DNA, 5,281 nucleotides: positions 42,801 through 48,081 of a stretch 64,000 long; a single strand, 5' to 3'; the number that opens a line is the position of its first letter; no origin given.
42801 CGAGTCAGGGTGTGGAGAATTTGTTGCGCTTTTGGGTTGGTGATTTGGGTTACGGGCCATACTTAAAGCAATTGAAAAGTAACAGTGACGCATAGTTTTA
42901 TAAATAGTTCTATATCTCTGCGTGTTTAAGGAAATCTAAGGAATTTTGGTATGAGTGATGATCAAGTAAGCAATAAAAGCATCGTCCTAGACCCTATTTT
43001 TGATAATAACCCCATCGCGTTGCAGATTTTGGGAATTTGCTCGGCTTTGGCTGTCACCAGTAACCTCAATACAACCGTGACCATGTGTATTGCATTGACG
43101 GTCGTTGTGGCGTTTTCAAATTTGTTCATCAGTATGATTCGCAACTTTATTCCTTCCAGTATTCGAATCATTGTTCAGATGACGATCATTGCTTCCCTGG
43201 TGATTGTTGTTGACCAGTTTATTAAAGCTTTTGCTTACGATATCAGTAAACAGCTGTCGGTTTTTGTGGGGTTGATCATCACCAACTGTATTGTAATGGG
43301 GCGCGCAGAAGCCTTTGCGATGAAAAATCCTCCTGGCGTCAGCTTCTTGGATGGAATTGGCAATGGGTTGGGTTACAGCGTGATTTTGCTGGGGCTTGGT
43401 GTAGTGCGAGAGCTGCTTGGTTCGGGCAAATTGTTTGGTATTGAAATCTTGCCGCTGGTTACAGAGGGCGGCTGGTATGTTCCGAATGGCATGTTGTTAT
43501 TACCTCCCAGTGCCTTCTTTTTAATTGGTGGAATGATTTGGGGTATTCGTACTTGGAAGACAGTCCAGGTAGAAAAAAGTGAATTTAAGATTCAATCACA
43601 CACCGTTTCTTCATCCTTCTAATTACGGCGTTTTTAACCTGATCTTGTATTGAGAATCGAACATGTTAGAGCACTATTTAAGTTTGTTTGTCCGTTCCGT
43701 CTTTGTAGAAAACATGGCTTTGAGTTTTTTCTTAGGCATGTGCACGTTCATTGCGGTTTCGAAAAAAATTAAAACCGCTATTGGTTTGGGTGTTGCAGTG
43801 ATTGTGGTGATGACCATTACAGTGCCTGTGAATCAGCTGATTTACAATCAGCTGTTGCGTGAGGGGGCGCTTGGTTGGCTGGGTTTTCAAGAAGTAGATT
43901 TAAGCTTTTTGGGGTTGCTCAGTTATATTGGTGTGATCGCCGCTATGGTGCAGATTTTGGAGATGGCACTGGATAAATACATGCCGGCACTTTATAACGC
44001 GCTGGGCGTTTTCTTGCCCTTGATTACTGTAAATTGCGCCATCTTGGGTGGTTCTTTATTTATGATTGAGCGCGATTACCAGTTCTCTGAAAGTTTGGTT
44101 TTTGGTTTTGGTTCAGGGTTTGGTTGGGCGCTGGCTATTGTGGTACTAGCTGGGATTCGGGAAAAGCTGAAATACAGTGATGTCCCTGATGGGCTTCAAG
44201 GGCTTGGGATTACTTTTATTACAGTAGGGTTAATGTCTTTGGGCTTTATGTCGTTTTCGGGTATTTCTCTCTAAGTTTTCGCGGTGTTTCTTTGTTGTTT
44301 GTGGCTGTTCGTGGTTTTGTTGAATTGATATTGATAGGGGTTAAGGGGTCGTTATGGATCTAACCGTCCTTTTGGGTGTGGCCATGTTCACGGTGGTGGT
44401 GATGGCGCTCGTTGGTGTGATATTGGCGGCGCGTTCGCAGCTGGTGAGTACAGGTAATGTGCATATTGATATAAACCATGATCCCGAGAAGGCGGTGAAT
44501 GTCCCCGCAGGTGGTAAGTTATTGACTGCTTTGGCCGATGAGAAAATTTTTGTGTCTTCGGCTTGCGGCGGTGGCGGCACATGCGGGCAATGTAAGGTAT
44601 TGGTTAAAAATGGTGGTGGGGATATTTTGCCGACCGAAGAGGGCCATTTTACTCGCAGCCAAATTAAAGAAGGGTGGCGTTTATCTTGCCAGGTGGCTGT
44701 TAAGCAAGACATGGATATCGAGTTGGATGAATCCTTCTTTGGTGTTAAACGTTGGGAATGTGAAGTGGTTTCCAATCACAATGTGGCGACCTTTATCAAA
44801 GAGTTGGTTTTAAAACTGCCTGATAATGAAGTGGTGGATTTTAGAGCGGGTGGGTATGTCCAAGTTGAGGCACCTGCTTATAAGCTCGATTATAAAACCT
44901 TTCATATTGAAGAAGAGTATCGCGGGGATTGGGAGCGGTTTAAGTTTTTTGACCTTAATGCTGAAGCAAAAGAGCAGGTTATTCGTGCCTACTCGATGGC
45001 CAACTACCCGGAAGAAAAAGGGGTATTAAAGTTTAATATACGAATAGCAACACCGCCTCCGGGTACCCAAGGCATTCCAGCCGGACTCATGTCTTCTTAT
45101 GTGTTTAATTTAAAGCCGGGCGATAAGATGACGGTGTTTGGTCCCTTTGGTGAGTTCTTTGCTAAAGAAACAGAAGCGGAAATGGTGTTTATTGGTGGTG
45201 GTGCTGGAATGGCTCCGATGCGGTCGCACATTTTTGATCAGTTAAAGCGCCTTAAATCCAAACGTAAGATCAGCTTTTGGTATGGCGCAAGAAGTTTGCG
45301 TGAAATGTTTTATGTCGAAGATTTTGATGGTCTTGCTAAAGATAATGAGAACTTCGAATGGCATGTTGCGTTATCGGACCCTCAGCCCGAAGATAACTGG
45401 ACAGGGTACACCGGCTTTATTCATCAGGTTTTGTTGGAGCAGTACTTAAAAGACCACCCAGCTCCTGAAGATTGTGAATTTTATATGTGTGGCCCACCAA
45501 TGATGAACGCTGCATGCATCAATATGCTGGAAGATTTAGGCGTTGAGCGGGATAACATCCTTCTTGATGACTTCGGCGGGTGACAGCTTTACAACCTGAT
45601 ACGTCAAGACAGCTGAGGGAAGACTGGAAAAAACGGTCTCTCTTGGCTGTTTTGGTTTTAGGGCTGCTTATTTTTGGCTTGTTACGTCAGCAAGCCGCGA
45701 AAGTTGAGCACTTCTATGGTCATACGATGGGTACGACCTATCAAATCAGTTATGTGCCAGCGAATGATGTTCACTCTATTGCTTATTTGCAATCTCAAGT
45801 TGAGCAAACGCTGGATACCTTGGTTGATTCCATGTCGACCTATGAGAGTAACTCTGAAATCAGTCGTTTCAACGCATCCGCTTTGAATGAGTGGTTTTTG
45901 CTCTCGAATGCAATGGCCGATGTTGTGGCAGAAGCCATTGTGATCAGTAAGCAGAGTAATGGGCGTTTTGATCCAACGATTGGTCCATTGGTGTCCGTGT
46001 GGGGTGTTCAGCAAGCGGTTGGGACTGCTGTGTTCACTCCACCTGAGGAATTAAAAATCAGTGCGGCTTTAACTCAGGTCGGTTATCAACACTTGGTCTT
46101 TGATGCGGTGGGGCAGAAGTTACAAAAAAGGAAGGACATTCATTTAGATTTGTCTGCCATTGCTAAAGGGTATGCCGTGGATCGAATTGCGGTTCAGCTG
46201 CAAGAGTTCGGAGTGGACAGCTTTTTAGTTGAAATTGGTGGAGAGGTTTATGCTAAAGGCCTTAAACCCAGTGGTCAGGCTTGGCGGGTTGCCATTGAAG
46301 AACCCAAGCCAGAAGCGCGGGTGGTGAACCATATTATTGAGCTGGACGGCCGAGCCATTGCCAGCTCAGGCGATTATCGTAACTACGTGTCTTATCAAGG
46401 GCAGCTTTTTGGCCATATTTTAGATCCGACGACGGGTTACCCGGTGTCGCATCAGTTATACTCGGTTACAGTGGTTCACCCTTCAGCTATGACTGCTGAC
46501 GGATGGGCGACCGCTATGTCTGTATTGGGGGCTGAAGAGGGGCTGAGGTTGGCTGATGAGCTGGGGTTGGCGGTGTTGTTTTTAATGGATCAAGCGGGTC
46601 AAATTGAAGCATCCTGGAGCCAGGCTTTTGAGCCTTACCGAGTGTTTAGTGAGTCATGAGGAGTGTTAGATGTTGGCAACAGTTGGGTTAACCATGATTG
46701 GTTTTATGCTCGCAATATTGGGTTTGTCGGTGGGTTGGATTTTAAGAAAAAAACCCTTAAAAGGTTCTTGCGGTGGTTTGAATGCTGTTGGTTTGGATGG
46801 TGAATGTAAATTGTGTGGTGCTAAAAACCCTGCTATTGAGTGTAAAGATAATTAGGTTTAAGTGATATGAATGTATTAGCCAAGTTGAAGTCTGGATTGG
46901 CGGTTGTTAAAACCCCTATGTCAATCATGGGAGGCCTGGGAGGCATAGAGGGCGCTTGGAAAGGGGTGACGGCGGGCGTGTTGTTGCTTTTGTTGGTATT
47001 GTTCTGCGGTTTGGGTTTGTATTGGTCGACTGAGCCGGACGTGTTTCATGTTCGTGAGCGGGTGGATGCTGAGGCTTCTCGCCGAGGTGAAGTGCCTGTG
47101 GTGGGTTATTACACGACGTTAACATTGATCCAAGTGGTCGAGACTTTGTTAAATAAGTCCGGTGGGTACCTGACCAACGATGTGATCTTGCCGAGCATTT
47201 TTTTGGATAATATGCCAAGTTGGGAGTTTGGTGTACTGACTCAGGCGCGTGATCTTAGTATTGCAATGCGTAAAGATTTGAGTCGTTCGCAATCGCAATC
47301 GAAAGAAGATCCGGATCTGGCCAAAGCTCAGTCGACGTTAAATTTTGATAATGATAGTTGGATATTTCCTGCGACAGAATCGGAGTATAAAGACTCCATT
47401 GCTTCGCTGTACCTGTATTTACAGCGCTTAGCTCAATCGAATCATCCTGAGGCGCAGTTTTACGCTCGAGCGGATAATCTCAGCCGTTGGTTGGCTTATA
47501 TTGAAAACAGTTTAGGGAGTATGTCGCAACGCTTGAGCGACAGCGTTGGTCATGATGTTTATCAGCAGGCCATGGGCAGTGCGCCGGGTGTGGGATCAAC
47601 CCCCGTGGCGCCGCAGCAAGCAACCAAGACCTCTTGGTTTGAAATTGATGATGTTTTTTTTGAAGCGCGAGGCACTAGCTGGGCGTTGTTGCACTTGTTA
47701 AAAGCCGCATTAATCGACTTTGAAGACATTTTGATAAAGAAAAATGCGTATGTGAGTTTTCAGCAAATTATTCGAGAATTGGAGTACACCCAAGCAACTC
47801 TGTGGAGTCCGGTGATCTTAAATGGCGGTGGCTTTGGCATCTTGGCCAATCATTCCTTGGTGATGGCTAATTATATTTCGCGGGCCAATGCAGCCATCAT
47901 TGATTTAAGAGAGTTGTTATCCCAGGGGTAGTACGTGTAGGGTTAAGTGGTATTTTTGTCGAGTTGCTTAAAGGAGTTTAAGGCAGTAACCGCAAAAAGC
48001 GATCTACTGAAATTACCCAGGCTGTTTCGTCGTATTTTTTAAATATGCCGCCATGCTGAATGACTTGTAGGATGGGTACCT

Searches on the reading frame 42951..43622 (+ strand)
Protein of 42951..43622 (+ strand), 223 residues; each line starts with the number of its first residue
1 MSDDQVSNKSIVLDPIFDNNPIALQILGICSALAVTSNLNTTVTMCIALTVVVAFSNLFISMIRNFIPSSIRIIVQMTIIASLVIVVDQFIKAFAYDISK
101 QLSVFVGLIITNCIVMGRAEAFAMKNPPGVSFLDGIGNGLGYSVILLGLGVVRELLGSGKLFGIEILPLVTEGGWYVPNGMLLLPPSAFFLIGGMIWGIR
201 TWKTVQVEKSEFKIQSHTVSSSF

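Call 92: search_protein_families(library=pfam, proteins=[window:42951-43622:+], max_evalue=1e-10)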
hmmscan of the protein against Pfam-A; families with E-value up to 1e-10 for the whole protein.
window:42951-43622:+ (223 aa): 1 family
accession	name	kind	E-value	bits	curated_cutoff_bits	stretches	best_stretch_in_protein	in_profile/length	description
PF02508.19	Rnf-Nqr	-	6.4e-61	205.8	23.8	1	10-196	3-174/174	Rnf-Nqr subunit, membrane protein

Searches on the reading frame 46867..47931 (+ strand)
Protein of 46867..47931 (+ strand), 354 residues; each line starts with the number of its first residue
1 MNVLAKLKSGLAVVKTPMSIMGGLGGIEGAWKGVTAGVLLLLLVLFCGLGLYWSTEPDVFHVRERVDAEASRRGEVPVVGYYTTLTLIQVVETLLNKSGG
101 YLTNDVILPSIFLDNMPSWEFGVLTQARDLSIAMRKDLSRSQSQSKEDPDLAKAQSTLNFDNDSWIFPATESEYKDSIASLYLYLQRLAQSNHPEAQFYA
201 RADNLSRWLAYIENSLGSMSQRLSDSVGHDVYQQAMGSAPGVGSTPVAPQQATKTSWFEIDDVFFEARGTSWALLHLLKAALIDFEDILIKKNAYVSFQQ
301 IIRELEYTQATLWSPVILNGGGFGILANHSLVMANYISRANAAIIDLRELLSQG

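Call 92: search_protein_families(library=pfam, proteins=[window:46867-47931:+], max_evalue=1e-10)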
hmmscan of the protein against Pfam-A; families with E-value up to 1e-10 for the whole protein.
window:46867-47931:+ (354 aa): 1 family
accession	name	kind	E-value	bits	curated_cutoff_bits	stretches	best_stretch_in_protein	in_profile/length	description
PF10095.14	DUF2333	-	3.2e-143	477.1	22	1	35-354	10-330/330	Uncharacterized protein conserved in bacteria (DUF2333)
